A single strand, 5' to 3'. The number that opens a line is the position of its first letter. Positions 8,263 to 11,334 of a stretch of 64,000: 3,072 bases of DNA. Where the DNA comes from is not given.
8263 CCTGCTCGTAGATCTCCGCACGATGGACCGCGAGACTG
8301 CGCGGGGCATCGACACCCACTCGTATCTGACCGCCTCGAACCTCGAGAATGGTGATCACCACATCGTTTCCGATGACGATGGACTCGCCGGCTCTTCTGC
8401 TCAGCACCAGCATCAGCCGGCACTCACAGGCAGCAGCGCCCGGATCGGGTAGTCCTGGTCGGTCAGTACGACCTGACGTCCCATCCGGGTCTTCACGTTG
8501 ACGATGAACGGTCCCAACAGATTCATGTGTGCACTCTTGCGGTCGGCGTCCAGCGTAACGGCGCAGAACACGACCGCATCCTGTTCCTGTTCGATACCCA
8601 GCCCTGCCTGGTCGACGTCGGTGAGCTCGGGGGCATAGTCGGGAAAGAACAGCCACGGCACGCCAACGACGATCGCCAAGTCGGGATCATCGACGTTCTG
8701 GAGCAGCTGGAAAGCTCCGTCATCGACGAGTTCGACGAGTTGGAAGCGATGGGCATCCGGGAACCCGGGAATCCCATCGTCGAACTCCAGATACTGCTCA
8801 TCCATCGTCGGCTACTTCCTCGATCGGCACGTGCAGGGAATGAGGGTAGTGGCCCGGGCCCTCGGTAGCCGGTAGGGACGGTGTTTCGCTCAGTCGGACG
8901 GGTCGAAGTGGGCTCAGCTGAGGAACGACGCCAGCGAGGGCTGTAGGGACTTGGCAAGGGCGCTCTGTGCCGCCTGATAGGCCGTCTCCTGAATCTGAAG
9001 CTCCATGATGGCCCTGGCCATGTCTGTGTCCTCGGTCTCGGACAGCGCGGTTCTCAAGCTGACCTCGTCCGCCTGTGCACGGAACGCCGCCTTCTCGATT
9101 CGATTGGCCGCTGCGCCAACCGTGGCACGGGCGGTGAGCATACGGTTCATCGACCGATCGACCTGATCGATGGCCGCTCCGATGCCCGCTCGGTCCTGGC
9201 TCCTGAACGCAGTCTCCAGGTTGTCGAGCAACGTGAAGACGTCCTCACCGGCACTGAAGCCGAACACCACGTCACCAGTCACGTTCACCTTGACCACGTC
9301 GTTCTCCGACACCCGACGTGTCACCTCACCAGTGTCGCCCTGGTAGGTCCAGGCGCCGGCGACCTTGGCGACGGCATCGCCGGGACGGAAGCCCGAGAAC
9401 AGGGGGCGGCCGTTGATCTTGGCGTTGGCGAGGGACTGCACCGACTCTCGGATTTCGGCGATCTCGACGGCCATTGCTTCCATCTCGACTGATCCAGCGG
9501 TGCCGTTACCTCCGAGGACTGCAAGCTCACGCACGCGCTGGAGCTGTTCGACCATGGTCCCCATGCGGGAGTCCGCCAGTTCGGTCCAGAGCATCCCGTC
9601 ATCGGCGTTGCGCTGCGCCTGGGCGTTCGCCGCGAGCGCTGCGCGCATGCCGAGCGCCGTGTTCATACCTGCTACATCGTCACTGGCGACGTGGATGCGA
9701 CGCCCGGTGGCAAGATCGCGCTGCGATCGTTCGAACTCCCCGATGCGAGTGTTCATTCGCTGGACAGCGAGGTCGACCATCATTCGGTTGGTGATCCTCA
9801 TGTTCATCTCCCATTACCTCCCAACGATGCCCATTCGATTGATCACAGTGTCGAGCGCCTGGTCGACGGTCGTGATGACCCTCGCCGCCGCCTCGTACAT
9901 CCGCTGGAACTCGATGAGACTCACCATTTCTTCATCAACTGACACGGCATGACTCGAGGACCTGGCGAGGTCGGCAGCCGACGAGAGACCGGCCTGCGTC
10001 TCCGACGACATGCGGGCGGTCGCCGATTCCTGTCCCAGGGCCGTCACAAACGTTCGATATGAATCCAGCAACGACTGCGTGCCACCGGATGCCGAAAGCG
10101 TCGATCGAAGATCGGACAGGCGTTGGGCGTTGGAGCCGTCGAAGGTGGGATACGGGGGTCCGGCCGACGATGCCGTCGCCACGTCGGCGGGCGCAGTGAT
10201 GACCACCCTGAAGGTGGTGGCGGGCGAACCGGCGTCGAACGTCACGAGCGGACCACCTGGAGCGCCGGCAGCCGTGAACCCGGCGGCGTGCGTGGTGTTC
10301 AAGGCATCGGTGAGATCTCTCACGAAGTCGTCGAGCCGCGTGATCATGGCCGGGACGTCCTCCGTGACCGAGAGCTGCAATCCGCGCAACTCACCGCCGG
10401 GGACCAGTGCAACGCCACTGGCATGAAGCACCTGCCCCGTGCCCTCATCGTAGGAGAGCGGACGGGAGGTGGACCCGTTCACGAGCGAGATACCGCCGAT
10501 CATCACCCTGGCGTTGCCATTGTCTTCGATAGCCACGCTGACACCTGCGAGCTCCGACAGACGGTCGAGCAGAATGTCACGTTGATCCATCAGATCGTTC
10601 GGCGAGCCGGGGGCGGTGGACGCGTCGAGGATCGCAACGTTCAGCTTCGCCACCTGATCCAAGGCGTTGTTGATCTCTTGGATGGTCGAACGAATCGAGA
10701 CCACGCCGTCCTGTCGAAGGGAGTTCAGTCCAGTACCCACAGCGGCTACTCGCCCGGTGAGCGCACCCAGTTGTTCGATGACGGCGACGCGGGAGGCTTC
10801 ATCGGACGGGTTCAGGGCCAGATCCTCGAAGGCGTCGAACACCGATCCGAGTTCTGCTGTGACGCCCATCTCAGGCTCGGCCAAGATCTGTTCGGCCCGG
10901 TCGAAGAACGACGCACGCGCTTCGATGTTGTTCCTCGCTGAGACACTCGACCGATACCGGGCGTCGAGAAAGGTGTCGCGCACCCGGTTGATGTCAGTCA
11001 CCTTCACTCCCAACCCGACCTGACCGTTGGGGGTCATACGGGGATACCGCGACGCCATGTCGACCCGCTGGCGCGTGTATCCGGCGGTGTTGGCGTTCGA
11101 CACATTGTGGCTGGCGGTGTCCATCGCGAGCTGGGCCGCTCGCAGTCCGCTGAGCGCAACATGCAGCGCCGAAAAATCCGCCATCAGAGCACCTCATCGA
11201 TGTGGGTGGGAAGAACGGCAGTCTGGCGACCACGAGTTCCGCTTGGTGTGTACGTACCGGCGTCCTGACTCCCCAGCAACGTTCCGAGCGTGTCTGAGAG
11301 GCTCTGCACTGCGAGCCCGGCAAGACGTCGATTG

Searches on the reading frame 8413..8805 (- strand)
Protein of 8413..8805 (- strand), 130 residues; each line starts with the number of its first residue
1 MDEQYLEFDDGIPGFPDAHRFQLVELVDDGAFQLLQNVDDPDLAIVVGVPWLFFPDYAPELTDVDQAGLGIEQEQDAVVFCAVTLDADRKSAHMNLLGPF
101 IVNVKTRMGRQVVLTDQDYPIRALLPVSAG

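Call 37: search_protein_families(library=pfam, proteins=[window:8413-8805:-], max_evalue=0.0001)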
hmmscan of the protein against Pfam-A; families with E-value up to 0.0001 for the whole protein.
window:8413-8805:- (130 aa): 1 family
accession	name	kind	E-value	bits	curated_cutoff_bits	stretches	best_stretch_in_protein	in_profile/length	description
PF02623.20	FliW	-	7.7e-35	119.8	25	1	6-123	1-120/122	FliW protein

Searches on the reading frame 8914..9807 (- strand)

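Call 37: search_protein_families(library=pfam, proteins=[window:8914-9807:-], max_evalue=0.0001)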
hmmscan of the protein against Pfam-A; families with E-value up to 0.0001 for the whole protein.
window:8914-9807:- (297 aa): 2 families
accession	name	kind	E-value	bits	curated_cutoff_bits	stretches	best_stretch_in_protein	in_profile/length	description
PF00669.25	Flagellin_N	-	2.1e-18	67.2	26.6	1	14-139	10-136/139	Bacterial flagellin N-terminal helical region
PF00700.27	Flagellin_C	-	4e-10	40.3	23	1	213-289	1-77/86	Bacterial flagellin C-terminal helical region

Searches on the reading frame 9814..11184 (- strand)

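Call 37: search_protein_families(library=pfam, proteins=[window:9814-11184:-], max_evalue=0.0001)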
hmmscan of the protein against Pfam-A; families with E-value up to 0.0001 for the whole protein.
window:9814-11184:- (456 aa): 3 families
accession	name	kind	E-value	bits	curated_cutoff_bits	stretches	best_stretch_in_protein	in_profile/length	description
PF22638.1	FlgK_D1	-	9.6e-47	160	28.6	1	95-313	2-232/233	Flagellar hook-associated protein FlgK helical domain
PF06429.18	Flg_bbr_C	-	1.2e-12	47.6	23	1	414-449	10-45/46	Flagellar basal body rod FlgEFG protein C-terminal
PF00460.25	Flg_bb_rod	-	6.8e-08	32.7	20.7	1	7-37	1-31/31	Flagella basal body rod protein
